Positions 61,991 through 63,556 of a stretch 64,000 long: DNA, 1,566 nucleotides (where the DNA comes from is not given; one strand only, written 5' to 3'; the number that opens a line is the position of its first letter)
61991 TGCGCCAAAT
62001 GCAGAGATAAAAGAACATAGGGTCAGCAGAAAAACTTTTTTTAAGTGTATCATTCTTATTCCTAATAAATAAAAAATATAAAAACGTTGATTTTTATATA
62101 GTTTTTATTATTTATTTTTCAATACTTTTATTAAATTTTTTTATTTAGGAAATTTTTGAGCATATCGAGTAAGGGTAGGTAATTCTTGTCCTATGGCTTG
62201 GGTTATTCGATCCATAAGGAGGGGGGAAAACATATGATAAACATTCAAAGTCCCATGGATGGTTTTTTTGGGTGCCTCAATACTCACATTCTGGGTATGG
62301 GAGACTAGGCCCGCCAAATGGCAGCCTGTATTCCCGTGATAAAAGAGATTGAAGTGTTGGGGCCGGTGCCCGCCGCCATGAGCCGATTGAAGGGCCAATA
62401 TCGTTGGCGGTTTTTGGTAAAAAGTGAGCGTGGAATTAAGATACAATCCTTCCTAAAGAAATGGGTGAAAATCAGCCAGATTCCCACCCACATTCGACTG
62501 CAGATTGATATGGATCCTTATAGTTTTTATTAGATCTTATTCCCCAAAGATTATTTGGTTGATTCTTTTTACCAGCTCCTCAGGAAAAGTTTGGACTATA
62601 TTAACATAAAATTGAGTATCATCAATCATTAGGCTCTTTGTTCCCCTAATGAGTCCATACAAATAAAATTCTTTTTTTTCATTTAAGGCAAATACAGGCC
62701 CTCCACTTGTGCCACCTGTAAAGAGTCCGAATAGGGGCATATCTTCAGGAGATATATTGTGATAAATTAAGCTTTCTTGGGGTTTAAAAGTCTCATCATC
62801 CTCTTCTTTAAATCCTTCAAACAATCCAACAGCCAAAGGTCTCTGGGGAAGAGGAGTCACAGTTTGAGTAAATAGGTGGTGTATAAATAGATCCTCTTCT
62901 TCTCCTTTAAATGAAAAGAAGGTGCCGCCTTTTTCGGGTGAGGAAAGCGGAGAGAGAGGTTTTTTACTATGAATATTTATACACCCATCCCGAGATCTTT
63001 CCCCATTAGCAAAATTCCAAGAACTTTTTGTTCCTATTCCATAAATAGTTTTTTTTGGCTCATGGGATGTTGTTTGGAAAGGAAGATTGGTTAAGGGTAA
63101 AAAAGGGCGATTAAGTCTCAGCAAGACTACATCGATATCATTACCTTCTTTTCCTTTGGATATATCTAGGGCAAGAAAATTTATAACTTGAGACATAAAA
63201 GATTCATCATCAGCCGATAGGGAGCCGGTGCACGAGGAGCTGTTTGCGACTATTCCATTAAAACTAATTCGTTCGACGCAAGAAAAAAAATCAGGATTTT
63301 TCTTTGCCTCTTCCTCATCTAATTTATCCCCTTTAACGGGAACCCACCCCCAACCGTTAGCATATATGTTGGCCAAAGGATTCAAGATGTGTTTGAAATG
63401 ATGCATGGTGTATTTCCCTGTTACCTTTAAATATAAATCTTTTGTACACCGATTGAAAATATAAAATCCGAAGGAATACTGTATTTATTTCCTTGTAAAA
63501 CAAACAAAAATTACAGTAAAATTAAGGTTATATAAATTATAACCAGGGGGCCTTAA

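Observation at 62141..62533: Chimeric junction: a protease C-terminal fragment fused to an antisense priA 3' fragment (recombination scar)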

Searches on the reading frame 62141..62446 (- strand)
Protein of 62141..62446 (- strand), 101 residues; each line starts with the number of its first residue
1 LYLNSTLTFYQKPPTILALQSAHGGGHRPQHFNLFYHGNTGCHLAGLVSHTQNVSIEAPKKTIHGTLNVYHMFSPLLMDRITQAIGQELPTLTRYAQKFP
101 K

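Call 8: search_protein_families(library=pfam, proteins=[window:62141-62446:-], max_evalue=0.1)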
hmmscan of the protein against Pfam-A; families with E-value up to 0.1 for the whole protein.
window:62141-62446:- (101 aa): 0 families

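Call 55: list_cluster_members(proteins=[window:62144-62446:-, window:62318-62530:+, window:62540-63406:-, window:60823-61863:-, window:57559-59586:+])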
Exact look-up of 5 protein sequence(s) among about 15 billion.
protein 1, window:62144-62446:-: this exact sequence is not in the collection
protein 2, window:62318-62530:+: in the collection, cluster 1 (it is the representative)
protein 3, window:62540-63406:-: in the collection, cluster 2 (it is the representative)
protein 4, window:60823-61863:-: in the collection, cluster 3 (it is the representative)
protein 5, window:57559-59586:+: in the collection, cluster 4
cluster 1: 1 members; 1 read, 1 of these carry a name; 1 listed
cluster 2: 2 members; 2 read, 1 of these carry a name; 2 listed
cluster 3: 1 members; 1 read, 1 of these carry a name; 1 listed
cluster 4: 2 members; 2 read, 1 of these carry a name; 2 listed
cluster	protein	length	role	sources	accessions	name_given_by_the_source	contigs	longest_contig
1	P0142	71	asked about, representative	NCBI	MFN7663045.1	MAG: hypothetical protein ACK5PQ_04950 [Alphaproteobacteria bacterium]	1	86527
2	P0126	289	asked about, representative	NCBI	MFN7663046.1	MAG: hypothetical protein ACK5PQ_04955 [Alphaproteobacteria bacterium]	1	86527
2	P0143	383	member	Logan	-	-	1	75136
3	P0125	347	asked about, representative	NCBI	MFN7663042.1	MAG: hypothetical protein ACK5PQ_04935 [Alphaproteobacteria bacterium]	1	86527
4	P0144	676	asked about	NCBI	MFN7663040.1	MAG: primosomal protein N' [Alphaproteobacteria bacterium]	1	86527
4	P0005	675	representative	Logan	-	-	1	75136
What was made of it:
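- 62308..62533 (+): priA' (W'), the orphan 226-nt priA 3' end. NCBI annotates 62318-62533 as a 71-aa hypothetical protein (ACK5PQ_04950). Annotation (call 55).
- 62141..62446 (-): The chimeric 101-codon ORF of the finding. It is a by-product of the joint, not a gene. This exact product is not in the protein collection (call 55).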

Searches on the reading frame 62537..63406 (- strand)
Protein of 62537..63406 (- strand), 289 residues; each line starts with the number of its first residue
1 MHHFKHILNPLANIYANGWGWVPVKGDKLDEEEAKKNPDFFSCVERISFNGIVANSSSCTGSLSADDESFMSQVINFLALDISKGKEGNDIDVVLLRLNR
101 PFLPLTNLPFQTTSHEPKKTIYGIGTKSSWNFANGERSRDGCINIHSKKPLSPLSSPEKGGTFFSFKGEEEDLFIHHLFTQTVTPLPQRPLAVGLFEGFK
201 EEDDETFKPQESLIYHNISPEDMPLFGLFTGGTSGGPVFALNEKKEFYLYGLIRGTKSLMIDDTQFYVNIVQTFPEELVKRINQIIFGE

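Call 8: search_protein_families(library=pfam, proteins=[window:62537-63406:-], max_evalue=0.1)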
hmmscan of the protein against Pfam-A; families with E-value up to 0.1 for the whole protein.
window:62537-63406:- (289 aa): 0 families

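Call 40: find_encoding_contigs(protein=window:62537-63406:-, flank=10000, max_places=4)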
Protein window:62537-63406:- (289 aa): 1 contig read that carries it; 1 place shown.
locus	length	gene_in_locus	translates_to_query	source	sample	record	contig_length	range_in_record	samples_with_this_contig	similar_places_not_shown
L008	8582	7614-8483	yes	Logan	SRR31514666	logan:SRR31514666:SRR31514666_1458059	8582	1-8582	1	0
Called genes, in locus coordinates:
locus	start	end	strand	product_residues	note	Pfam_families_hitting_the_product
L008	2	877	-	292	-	?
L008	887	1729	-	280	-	PF00793:DAHP_synth_1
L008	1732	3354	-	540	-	PF06418:CTP_synth_N, PF00117:GATase, PF07722:Peptidase_C26 (faint)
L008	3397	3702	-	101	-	PF03840:SecG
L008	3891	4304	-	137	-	-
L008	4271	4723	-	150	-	PF04364:DNA_pol3_chi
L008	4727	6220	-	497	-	PF02789:Peptidase_M17_N, PF00883:Peptidase_M17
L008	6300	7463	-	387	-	-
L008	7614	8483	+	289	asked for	-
